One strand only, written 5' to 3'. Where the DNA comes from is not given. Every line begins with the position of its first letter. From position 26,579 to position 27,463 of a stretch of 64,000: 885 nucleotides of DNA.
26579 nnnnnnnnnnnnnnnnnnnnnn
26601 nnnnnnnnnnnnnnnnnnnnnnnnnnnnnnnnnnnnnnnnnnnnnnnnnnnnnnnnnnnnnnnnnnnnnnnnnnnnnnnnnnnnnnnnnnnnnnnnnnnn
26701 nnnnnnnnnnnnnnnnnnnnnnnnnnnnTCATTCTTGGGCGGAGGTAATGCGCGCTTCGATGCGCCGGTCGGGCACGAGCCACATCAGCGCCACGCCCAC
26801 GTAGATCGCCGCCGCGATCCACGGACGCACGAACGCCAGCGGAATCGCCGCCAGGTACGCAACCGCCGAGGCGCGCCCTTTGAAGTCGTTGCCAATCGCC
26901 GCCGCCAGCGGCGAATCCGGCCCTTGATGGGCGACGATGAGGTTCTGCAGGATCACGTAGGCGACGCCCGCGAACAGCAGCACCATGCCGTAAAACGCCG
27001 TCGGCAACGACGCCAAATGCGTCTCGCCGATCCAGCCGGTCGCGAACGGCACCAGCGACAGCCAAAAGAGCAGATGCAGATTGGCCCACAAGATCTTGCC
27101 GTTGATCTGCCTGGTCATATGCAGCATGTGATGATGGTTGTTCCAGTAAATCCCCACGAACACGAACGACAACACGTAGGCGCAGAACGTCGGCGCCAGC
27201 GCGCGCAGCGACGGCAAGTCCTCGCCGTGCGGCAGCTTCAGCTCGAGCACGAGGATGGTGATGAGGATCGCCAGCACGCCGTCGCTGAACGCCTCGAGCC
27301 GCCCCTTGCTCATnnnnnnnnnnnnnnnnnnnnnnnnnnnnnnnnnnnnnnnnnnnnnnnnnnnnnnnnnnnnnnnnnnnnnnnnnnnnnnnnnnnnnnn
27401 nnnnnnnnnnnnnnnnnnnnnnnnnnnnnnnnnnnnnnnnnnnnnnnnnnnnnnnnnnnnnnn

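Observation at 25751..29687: Pseudokinase-PEGA, surface-tethered His1 (LPMO/His-brace-like) protein, TMEM175 K+ channel and Zn-ribbon protein in one minus-strand cluster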

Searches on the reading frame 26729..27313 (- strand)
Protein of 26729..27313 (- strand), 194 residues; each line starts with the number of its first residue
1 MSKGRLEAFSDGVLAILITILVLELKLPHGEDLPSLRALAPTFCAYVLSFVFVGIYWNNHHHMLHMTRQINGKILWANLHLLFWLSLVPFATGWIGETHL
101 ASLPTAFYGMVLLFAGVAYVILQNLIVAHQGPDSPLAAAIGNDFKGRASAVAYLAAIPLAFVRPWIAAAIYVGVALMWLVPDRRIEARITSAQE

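Call 3: search_protein_families(library=pfam, proteins=[window:26729-27313:-], max_evalue=0.1)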
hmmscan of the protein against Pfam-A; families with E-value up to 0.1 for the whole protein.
window:26729-27313:- (194 aa): 1 family
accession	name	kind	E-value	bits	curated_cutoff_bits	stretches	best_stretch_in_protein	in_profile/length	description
PF06736.16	TMEM175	-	1.2e-31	109.5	25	1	5-89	1-88/88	Endosomal/lysosomal potassium channel TMEM175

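Call 4: search_protein_families(library=ncbifam, proteins=[window:26729-27313:-], max_evalue=0.1)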
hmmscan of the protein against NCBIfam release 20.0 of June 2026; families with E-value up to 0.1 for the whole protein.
window:26729-27313:- (194 aa): 1 family
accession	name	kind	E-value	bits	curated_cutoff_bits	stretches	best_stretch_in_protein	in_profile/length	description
NF007932.0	PRK10647.1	equivalog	0.0072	15.7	300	1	64-109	172-216/262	siderophore-iron reductase FhuF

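Call 30: find_related_loci(query=window:26729-27313:-, collection=genome_contigs, flank=4000)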
Query window:26729-27313:- (194 aa) in genome_contigs; peptide patterns used: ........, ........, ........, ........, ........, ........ (x = any residue, [..] = any of these).
600 stretches matched a pattern (row limit reached: there are more); 592 encode a relative of the query (tblastn E <= 1e-3); the best 80 are kept; 80 distinct loci.
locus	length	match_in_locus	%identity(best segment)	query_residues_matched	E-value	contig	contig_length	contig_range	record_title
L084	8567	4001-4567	70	1-189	2e-88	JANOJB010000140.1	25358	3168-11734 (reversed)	MAG: Pseudomonadota bacterium isolate SOY_63_concoct_362_sub SOY_63_k141_865937, whole genome shotgun sequence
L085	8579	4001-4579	67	1-193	1e-87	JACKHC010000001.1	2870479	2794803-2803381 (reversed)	MAG: Phycisphaeraceae bacterium isolate HK-STAS-PLAN-8 HK-STAS-PLAN-8_1, whole genome shotgun sequence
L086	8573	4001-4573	68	1-191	2e-87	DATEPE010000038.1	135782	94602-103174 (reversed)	MAG TPA_asm: Pyrinomonadaceae bacterium isolate SMAG_U9013 k141_1204486, whole genome shotgun sequence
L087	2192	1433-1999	71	1-189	2e-90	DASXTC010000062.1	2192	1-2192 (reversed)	MAG TPA_asm: Candidatus Polarisedimenticolia bacterium isolate SMAG_U4682 k141_664649, whole genome shotgun sequence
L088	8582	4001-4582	66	1-194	1e-86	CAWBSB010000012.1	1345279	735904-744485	MAG: uncultured Acidobacteriota bacterium isolate MFD01916.bin.1.29 genome assembly, contig: contig_4541, whole genome s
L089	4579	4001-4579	66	1-193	6e-86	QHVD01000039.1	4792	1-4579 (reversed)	MAG: Gemmatimonadetes bacterium isolate AG12 14_0903_13_40cm_scaffold_20343_curated, whole genome shotgun sequence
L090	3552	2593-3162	67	1-190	1e-86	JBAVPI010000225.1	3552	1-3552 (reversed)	MAG: Pyrinomonadaceae bacterium isolate MFD00676_ilm_asm_bin4 k127_150405, whole genome shotgun sequence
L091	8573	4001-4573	66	1-191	4e-86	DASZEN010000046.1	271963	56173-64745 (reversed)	MAG TPA_asm: Pyrinomonadaceae bacterium isolate SMAG_U6495 k141_231932, whole genome shotgun sequence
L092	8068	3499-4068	67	1-190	6e-86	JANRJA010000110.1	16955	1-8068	MAG: Oculatellaceae cyanobacterium bins.114 k141_2088931, whole genome shotgun sequence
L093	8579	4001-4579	63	1-193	8e-86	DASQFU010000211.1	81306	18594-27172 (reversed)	MAG TPA_asm: Candidatus Limnocylindria bacterium isolate SMAG_U11788 k141_196947, whole genome shotgun sequence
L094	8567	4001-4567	69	3-191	2e-85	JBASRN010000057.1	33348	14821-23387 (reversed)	MAG: Blastocatellia bacterium isolate MFD13521_ilm_asm_bin1 k127_401595, whole genome shotgun sequence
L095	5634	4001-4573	67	1-191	1e-85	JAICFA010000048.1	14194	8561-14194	MAG: Candidatus Krumholzibacteriia bacterium isolate BD_ISSM_2_bin.43 k141_2925494_length_14194_cov_9.9080, whole genome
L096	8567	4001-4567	70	1-189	3e-85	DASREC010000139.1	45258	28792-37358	MAG TPA_asm: Polyangia bacterium isolate SMAG_U9996 k141_2240437, whole genome shotgun sequence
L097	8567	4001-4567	68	3-191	8e-85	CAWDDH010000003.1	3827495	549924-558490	MAG: uncultured Acidimicrobiia bacterium isolate MFD05684.bin.2.64 genome assembly, contig: contig_15983, whole genome s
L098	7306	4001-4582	66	1-194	9e-85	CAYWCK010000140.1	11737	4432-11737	MAG TPA_asm: uncultured Bifidobacteriaceae bacterium isolate binchicken_co118_301 genome assembly, contig: NODE_6267_len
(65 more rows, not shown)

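Call 41: find_related_loci(query=window:26729-27313:-, collection=metagenome_contigs, flank=3500)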
Query window:26729-27313:- (194 aa) in metagenome_contigs; peptide patterns used: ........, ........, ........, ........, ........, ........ (x = any residue, [..] = any of these).
600 stretches matched a pattern (row limit reached: there are more); 595 encode a relative of the query (tblastn E <= 1e-3); the best 80 are kept; 80 distinct loci.
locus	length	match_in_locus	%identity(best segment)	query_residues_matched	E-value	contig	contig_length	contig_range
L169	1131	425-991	74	1-189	2e-98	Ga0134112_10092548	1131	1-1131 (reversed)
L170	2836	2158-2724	72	1-189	3e-93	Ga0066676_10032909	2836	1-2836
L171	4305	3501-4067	72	1-189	1e-90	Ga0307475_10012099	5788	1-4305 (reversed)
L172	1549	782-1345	73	1-188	1e-95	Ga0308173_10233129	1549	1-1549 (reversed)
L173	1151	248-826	71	1-193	5e-97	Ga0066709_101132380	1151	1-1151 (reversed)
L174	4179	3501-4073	73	1-191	7e-90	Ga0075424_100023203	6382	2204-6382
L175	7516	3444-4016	71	1-191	5e-89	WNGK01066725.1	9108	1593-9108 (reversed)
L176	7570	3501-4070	68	1-190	1e-88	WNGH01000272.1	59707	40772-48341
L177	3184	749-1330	69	1-194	4e-89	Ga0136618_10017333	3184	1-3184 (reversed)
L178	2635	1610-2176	69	1-189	5e-90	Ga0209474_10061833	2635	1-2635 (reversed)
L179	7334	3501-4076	69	1-192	5e-87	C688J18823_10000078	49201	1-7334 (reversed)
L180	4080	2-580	67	2-194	9e-87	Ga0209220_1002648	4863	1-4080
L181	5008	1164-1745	68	1-194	2e-86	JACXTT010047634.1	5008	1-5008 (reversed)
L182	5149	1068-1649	68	1-194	7e-86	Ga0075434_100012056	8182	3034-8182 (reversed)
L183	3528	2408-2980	69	1-191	2e-86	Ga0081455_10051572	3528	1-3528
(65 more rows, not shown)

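Call 56: search_solved_structures(query=window:26729-27313:-, max_evalue=0.001, show_alignments=2)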
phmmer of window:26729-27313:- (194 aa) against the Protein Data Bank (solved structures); distinct sequences matched with E-value up to 0.001: 2.
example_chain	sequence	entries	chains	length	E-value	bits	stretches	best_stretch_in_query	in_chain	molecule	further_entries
5vre_A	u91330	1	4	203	1.2e-14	57.7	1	3-176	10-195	Putative integral membrane protein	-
6w8n_A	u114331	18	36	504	3.5e-12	49.7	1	1-83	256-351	Endosomal/lysosomal potassium channel TMEM175 | Endosomal/lysosomal proton channel TMEM175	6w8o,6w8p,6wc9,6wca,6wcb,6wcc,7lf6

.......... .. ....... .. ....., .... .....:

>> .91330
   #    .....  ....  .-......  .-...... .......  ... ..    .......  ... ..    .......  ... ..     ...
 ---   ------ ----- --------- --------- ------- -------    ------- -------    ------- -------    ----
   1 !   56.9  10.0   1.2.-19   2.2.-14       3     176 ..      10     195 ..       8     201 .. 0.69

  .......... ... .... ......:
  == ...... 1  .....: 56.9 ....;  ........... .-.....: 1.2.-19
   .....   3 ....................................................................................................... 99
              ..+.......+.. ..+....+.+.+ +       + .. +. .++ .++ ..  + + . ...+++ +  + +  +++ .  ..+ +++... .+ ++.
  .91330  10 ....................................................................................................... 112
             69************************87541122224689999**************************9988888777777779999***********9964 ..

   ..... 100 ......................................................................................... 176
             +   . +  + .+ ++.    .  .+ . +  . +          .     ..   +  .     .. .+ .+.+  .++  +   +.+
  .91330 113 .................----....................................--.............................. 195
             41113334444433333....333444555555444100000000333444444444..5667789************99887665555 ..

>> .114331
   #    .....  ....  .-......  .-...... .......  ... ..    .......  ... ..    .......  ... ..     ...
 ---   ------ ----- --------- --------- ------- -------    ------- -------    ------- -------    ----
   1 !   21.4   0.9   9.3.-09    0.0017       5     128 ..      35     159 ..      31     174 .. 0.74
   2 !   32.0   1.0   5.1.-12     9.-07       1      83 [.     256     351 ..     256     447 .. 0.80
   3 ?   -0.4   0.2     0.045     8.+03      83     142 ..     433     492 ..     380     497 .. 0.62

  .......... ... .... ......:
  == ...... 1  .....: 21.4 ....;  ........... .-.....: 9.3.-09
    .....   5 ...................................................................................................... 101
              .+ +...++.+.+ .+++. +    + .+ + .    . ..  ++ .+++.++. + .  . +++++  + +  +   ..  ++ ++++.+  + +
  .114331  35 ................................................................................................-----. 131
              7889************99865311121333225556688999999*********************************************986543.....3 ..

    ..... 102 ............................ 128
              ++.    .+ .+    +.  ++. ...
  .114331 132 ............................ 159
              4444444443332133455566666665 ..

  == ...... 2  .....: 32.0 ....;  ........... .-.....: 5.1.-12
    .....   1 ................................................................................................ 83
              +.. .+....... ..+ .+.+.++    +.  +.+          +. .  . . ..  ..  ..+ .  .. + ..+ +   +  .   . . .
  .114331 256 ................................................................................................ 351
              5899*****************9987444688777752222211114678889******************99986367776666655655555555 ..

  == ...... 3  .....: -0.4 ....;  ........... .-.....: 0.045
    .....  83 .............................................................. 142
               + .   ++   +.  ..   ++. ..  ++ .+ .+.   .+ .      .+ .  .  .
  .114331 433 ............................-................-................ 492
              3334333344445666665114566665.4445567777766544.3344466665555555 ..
